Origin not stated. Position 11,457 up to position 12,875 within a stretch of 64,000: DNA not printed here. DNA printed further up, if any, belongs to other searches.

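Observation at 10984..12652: Operon of a secreted protein carrying an unusual conserved C-terminal domain and a 4-TM membrane protein with a Pro/Gln/Trp-rich tail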

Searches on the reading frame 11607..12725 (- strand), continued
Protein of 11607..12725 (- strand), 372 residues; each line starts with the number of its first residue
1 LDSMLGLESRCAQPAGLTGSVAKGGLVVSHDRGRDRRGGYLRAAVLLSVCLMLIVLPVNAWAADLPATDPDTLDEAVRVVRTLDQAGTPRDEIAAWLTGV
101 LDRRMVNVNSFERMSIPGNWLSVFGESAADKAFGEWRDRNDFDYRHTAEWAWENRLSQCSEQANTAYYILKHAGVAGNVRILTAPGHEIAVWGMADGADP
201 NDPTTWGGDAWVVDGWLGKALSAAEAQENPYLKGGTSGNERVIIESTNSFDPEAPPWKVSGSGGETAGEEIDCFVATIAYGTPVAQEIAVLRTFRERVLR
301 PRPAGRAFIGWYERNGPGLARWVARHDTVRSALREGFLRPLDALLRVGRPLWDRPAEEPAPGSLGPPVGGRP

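Call 50: search_solved_structures(query=A1, max_evalue=10, show_alignments=2)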
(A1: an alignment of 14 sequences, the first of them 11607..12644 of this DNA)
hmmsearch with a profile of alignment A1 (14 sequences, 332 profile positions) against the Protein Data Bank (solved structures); distinct sequences matched with E-value up to 10: 6.
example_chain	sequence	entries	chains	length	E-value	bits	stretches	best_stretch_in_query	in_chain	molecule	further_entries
8gaa_A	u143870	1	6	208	0.00045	22.6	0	30-67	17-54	C6HR1_4r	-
8cws_A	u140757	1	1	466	0.002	20.5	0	45-71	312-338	F4132-2 Chain A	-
8cwy_A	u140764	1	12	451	0.0028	20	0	45-71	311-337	T32-15-1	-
5cwb_A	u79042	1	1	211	0.13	14.5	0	45-73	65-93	Designed helical repeat protein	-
7mwr_B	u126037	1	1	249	0.31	13.3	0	45-73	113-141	LHD101B4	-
9qkx_A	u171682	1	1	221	0.49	12.6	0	23-58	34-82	Chains: A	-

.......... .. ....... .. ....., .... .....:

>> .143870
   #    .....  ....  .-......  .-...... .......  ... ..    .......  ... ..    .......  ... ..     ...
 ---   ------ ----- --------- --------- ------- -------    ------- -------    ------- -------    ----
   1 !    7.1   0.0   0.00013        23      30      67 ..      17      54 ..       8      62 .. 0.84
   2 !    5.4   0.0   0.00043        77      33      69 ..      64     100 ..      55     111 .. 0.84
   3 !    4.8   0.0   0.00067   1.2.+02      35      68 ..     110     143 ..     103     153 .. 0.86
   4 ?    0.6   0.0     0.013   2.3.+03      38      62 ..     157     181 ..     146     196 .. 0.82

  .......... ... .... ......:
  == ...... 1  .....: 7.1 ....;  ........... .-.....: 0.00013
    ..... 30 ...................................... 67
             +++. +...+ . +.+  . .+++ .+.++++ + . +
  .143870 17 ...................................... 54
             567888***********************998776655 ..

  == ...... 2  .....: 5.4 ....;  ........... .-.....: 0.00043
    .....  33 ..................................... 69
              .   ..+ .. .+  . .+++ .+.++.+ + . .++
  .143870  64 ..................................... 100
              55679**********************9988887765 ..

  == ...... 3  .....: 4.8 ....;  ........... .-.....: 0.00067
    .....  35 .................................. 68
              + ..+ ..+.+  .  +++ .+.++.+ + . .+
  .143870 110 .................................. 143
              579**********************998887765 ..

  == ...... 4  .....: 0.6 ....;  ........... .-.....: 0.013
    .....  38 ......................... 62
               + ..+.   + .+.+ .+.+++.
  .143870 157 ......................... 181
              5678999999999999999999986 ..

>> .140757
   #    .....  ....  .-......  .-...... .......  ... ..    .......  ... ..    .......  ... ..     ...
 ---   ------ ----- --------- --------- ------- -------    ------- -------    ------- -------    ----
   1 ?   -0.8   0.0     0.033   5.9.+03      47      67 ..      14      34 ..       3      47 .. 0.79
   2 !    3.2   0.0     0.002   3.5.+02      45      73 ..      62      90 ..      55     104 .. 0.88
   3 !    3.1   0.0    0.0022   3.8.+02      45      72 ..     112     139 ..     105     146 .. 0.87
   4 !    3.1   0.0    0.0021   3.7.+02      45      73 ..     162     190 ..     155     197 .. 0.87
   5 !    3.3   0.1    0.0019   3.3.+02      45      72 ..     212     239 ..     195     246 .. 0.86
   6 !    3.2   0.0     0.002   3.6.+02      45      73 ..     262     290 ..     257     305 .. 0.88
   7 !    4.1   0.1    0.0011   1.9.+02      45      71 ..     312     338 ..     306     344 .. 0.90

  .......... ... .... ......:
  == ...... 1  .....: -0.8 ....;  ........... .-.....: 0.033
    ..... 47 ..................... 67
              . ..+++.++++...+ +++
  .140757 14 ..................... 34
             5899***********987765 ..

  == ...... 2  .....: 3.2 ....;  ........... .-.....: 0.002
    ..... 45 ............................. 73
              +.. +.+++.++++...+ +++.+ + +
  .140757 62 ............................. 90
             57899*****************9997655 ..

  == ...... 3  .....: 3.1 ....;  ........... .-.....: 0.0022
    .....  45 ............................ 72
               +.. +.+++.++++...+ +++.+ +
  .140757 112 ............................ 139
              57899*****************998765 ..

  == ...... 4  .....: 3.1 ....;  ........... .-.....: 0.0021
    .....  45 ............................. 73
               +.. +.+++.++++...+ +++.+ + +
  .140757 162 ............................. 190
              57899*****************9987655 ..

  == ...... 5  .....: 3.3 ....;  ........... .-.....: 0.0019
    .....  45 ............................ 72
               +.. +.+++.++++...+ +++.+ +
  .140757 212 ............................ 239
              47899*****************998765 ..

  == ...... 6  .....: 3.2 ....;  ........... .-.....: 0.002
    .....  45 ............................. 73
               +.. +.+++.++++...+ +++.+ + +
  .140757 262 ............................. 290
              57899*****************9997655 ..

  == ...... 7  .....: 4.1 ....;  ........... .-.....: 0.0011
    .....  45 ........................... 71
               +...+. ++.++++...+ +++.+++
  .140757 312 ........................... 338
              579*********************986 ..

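Call 59: search_protein_families(library=padloc, proteins=[window:11607-12644:-], max_evalue=1)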
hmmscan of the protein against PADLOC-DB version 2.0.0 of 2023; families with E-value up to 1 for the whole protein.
window:11607-12644:- (345 aa): 0 families

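Call 60: search_protein_families(library=phrogs, proteins=[window:11607-12644:-], max_evalue=1)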
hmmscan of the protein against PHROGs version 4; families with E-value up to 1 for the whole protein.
window:11607-12644:- (345 aa): 1 family
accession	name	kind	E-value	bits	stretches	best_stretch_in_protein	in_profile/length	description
phrog_17349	-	unknown function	0.21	12.9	1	148-182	49-83/102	-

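Call 61: predict_structure(alignment_id=A5)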
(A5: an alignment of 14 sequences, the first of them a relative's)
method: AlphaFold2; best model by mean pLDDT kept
length: 524 residues; sequences in the alignment: 14
mean_pLDDT: 66.1   pTM: 0.49
mean pLDDT of the five models: 66.1, 64.6, 63.9, 62.8, 62.8
residues with pLDDT >= 90: 118; 70-90: 166; 50-70: 58; < 50: 182
segments of 3 or more residues with pLDDT < 50: 145-158, 180-185, 235-247, 376-524
pLDDT, mean of each block of 10 residues (from residue 1): 77 81 83 72 76 81 80 70 71 78 68 68 77 71 49 46 70 64 59 96 96 94 94 54 47 81 82 94 94 97 92 93 93 94 92 80 82 53 31 31 35 35 42 42 39 43 40 32 34 33 38 31 27
secondary structure, 60 per line:
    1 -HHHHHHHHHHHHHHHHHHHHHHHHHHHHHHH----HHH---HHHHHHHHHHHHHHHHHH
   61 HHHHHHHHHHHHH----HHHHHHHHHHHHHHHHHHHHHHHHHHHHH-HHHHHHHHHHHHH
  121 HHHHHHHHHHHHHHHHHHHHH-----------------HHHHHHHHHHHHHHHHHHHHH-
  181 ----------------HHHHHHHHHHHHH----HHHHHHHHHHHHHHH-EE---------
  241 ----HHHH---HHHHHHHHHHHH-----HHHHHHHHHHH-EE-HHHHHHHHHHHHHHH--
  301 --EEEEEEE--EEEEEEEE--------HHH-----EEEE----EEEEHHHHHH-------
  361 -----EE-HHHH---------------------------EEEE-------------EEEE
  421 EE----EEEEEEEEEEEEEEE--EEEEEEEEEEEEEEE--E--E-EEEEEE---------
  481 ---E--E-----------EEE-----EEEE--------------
elements in order: H2-32 H43-73 H78-106 H108-141 H159-179 H197-209 H214-228 H245-248 H252-263 H269-279 H284-298 E303-309 E312-319 E336-339 E344-347 H348-353 H369-372 E400-403 E417-422 E427-441 E444-458 E466-471 E499-501 E507-510
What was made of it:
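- No multimer prediction was available, and the fusion model has pTM 0.49, so its domain arrangement is unreliable (call 61).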

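Call 70: search_protein_families(library=pfam, alignment_id=A1, max_evalue=10)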
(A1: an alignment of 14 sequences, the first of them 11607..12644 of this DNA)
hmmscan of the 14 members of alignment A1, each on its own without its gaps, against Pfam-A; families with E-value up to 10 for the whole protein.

A. member 1, window:11607-12644:- (345 aa): 0 families

B. families by the number of members that match (of 14 scanned): 4 families
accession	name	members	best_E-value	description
PF01841.26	Transglut_core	7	0.0011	Transglutaminase-like superfamily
PF09351.15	DUF1993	2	0.25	Domain of unknown function (DUF1993)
PF13663.11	DUF4148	1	0.069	Domain of unknown function (DUF4148)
PF19529.4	DUF6057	1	0.45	Family of unknown function (DUF6057)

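Call 80: search_protein_representatives(alignment_id=A1)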
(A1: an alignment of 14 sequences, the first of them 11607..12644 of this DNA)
Query: 14 sequences, 332 profile positions. Proteins with E-value up to 0.001 (for the whole library): 19323; up to 1e-10: 3093; up to 1e-30: 77. The best 150 are listed.
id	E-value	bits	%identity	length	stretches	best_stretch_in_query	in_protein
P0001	7.3e-163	557.7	-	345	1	9-325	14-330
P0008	8.4e-141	485.2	-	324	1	14-325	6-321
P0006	5.2e-135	466.2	-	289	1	56-327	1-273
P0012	1.9e-119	415.0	-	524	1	9-327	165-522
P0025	6.4e-111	387.0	-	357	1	5-324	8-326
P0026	4.4e-90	318.5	-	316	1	27-317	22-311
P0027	1.8e-79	283.6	-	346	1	27-325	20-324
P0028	3.9e-78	279.2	-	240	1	110-325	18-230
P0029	1.0e-77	277.9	-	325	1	12-317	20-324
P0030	6.8e-77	275.1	-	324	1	35-314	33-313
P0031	2.0e-73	263.7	-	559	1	33-315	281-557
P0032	1.5e-71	257.6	-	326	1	18-321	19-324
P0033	9.6e-68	245.1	-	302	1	17-292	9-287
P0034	2.0e-66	240.7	-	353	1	23-247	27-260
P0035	5.5e-63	229.4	-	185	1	137-324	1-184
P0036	1.2e-61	225.1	-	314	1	40-315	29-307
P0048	3.4e-43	164.4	-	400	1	12-222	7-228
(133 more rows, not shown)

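Call 82: find_encoding_contigs(protein=P0026, flank=3000, max_places=2)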
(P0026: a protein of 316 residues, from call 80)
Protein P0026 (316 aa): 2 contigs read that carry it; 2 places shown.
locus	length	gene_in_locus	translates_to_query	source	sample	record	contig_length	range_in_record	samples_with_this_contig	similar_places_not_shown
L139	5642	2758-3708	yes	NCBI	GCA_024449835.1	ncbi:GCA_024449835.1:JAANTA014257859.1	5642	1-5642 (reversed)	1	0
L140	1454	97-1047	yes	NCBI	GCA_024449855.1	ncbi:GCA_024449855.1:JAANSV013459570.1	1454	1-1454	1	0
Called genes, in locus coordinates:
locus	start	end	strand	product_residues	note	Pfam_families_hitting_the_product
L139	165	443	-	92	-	-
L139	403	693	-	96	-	-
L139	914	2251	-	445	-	PF02310:B12-binding, PF04055:Radical_SAM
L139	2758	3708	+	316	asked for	-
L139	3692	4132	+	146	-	-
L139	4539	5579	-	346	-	-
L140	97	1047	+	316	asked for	-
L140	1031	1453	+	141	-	?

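Call 84: find_encoding_contigs(protein=P0036, flank=3000, max_places=2)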
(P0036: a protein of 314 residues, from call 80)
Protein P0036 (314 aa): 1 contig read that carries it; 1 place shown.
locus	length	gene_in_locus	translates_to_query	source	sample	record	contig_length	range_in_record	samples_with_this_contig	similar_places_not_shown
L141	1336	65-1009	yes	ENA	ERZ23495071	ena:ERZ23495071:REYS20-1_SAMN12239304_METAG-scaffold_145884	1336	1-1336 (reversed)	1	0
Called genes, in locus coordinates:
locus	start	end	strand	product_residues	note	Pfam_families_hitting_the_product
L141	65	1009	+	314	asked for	-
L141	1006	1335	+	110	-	?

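Call 85: find_encoding_contigs(protein=P0048, flank=3000, max_places=2)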
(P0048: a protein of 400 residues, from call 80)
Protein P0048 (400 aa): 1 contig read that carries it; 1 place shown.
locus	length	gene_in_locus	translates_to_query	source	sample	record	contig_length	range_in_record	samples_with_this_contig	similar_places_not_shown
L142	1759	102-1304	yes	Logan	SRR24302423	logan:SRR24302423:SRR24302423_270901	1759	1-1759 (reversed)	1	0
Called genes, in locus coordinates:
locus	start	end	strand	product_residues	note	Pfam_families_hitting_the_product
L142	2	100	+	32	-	?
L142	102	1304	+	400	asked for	-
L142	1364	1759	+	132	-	?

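Call 90: search_solved_structures(query=A7, max_evalue=10, show_alignments=3)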
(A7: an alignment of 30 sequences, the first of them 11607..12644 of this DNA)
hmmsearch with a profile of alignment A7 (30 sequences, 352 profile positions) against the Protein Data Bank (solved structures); distinct sequences matched with E-value up to 10: 13.
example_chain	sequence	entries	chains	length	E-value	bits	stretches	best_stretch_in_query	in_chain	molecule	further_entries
8vd6_A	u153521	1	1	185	4.1e-06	29.4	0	45-69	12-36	CAP REPEAT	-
8cwy_A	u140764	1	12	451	0.0028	20.1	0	42-70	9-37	T32-15-1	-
8cws_A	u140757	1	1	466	0.0069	18.8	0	44-73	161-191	F4132-2 Chain A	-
7mcd_A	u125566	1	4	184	0.011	18.1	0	24-63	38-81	AI-designed TIM-barrel F15C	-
7mwr_B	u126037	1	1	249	0.025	16.9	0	42-72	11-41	LHD101B4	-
9qkx_A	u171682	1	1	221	0.039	16.3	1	13-61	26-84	Chains: A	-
5cwb_A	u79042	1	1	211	0.053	15.9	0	42-71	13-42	Designed helical repeat protein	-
4uos_A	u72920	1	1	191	0.054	15.9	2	31-70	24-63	DESIGNED HELICAL BUNDLE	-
8owx_A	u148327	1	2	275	0.44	12.9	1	202-302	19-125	tRNA N(3)-methylcytidine methyltransferase METTL6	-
7f1e_A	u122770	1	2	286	0.46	12.8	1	202-302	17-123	tRNA N(3)-methylcytidine methyltransferase METTL6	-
8p7b_A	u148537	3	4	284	0.47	12.8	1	202-302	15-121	tRNA N(3)-methylcytidine methyltransferase METTL6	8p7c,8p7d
7ezg_A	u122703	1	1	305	0.52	12.6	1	202-302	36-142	tRNA N(3)-methylcytidine methyltransferase METTL6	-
9drl_A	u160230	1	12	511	1.3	11.3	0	45-73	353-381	T33-549_B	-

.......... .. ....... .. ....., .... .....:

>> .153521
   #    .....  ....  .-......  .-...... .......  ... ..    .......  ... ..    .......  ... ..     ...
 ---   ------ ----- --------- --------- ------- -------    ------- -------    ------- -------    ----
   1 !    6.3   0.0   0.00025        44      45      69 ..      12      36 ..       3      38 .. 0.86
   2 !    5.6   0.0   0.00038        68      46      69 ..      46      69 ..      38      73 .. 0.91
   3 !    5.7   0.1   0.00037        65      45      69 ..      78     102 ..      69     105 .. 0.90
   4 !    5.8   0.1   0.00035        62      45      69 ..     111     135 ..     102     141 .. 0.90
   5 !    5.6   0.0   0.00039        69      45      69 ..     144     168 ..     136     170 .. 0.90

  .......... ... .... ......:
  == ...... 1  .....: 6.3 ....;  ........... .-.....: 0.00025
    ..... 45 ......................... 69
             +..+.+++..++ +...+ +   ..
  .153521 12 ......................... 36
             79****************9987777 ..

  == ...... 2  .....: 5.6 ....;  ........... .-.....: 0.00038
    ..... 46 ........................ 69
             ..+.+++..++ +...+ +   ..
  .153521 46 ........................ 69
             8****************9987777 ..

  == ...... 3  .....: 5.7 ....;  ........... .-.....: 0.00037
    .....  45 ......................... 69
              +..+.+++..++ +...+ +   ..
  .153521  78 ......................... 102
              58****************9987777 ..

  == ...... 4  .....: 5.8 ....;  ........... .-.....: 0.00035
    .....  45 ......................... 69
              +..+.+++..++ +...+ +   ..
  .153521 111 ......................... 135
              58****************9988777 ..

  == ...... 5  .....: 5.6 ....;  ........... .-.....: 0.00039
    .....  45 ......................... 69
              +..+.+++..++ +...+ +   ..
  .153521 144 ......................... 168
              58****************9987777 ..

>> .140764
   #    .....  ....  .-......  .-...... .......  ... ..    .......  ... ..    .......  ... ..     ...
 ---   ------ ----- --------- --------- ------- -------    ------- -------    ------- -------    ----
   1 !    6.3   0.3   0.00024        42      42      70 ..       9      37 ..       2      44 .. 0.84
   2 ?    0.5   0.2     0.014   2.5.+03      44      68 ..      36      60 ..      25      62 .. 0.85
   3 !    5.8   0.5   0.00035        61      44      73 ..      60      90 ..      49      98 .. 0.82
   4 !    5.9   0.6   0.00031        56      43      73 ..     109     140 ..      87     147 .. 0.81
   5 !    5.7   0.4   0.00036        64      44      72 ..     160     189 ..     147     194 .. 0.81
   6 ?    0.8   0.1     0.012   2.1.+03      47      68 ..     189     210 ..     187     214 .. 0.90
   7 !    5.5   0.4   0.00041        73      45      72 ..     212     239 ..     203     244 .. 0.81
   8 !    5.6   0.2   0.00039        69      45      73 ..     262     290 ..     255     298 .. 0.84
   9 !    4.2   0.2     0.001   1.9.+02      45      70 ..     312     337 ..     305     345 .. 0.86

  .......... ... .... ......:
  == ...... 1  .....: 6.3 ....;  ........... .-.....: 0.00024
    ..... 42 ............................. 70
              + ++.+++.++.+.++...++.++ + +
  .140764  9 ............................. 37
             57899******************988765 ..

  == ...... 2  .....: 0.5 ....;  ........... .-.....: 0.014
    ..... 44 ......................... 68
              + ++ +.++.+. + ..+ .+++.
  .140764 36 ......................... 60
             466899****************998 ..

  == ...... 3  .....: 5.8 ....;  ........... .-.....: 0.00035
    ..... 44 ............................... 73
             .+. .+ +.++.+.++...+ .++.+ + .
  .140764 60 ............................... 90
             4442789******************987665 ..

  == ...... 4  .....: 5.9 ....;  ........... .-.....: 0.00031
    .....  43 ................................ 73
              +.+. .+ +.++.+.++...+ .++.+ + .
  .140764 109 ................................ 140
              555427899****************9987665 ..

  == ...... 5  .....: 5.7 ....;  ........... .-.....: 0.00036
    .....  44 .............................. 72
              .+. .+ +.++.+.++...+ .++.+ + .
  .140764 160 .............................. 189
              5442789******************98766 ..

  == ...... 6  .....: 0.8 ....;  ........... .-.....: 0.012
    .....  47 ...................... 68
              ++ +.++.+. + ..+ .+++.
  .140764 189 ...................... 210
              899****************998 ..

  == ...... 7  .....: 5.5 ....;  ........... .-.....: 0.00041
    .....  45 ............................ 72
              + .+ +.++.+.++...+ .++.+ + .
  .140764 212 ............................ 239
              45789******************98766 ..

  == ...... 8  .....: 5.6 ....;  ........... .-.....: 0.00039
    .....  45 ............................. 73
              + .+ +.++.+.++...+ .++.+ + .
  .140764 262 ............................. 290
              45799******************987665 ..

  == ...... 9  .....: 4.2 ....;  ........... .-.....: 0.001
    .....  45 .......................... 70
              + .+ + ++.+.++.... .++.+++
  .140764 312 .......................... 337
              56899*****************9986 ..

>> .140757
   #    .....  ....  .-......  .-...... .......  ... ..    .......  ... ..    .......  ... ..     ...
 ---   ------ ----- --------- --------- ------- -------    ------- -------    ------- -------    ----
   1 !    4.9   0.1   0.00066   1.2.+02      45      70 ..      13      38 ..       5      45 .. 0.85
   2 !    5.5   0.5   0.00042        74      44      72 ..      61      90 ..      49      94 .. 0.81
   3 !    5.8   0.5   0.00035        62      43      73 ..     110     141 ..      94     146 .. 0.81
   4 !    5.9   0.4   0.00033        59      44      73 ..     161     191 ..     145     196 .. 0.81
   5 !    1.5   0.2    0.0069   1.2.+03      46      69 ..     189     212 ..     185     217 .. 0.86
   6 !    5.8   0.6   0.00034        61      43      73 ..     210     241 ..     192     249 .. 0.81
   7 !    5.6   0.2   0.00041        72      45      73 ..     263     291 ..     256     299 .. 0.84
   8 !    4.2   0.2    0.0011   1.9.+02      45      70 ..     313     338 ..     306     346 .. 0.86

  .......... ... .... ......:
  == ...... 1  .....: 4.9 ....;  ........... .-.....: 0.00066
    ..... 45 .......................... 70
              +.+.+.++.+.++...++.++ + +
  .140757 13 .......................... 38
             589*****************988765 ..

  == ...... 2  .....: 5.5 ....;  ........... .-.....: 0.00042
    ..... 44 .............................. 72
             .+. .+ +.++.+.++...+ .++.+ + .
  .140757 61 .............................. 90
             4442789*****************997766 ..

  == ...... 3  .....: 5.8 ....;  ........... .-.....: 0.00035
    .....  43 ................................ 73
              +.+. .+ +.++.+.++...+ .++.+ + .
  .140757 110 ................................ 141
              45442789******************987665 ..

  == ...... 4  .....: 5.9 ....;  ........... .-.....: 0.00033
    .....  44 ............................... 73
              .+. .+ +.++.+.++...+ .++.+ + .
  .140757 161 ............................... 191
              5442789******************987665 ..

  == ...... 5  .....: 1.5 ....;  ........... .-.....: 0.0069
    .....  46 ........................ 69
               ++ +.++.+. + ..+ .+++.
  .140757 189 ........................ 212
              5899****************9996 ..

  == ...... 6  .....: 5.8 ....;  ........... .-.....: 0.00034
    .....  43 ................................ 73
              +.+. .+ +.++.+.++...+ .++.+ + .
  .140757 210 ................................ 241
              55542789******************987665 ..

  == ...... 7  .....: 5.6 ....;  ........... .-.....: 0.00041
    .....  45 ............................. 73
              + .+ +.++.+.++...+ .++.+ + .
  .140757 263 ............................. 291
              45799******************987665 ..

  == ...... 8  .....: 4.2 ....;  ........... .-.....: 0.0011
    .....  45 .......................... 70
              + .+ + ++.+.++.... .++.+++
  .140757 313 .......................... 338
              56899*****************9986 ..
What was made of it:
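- On LapG-type BTLCP / Lap system: Profile searches of PDB sequences did not reach LapG (calls 50, 90).
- Tried and rejected: Profile searches of PDB sequences with 14 and 30 homologues returned only designed helical repeats, which are spurious matches to the N-terminal helices (calls 50, 90).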
